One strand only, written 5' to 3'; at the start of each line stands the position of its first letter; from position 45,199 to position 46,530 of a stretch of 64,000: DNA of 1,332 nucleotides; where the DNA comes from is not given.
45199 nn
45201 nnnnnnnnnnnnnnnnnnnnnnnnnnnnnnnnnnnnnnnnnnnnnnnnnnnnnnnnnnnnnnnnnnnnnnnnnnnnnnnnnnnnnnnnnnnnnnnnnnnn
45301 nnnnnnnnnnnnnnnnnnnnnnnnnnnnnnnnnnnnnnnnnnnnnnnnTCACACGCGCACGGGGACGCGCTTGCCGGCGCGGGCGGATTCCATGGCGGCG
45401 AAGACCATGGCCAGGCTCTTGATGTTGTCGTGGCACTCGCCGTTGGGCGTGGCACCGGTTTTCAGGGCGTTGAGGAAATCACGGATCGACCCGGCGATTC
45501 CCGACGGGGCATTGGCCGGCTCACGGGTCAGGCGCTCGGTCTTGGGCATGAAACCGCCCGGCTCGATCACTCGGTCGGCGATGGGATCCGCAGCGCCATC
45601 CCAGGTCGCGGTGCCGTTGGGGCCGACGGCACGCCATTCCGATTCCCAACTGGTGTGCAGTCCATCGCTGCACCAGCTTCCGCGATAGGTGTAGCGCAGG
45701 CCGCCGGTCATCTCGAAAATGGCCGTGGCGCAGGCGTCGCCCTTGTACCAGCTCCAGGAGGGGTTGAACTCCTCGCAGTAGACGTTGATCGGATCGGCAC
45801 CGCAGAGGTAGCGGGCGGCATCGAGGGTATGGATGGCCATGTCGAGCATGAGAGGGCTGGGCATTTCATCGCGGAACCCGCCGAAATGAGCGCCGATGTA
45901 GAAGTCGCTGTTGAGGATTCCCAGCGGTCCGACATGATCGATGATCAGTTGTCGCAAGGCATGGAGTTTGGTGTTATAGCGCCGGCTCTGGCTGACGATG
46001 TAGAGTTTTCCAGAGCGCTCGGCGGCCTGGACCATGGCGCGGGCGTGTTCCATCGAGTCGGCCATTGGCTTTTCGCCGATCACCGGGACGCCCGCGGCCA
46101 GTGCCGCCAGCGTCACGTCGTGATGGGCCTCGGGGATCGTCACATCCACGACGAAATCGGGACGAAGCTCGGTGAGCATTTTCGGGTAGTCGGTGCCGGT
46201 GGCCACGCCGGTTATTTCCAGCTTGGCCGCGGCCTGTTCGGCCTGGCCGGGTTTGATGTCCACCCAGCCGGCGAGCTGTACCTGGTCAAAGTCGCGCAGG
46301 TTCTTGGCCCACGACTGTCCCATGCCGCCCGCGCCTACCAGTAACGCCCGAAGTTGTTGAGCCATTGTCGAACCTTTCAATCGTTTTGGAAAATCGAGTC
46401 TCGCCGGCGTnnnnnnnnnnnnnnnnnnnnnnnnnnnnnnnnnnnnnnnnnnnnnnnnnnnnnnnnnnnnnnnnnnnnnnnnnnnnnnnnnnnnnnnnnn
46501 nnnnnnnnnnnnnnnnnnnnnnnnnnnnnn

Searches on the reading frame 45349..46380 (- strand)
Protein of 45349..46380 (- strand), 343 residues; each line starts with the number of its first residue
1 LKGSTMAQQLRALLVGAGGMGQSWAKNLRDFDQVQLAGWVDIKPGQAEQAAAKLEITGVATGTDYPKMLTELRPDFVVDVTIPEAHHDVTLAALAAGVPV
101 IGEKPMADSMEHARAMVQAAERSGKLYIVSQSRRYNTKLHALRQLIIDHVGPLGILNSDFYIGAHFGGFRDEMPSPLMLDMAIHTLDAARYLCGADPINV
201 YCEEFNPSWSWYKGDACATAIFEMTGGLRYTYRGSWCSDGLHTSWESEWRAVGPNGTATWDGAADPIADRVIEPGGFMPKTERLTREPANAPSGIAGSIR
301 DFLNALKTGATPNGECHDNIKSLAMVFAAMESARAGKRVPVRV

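Call 26: search_protein_families(library=pfam, proteins=[window:45349-46380:-], max_evalue=0.01)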
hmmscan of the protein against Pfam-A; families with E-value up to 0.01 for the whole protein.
window:45349-46380:- (343 aa): 6 families
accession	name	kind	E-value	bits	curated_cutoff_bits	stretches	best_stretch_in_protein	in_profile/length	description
PF01408.29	GFO_IDH_MocA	-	2.6e-20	73.7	24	1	11-129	2-118/120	Oxidoreductase family, NAD-binding Rossmann fold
PF22725.1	GFO_IDH_MocA_C3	-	9.7e-09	35.7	27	1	174-258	42-123/124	GFO/IDH/MocA C-terminal domain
PF03447.22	NAD_binding_3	-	1e-07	33.1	24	1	16-127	1-113/116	Homoserine dehydrogenase, NAD binding domain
PF01113.26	DapB_N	-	1.8e-07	31.7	25.6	1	12-101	3-95/124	Dihydrodipicolinate reductase, N-terminus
PF02894.22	GFO_IDH_MocA_C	-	4.2e-07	30.4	22.9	1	176-341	41-218/218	Oxidoreductase family, C-terminal alpha/beta domain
PF03435.24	Sacchrp_dh_NADP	-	0.0006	20.6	25.1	1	13-102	2-97/129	Saccharopine dehydrogenase NADP binding domain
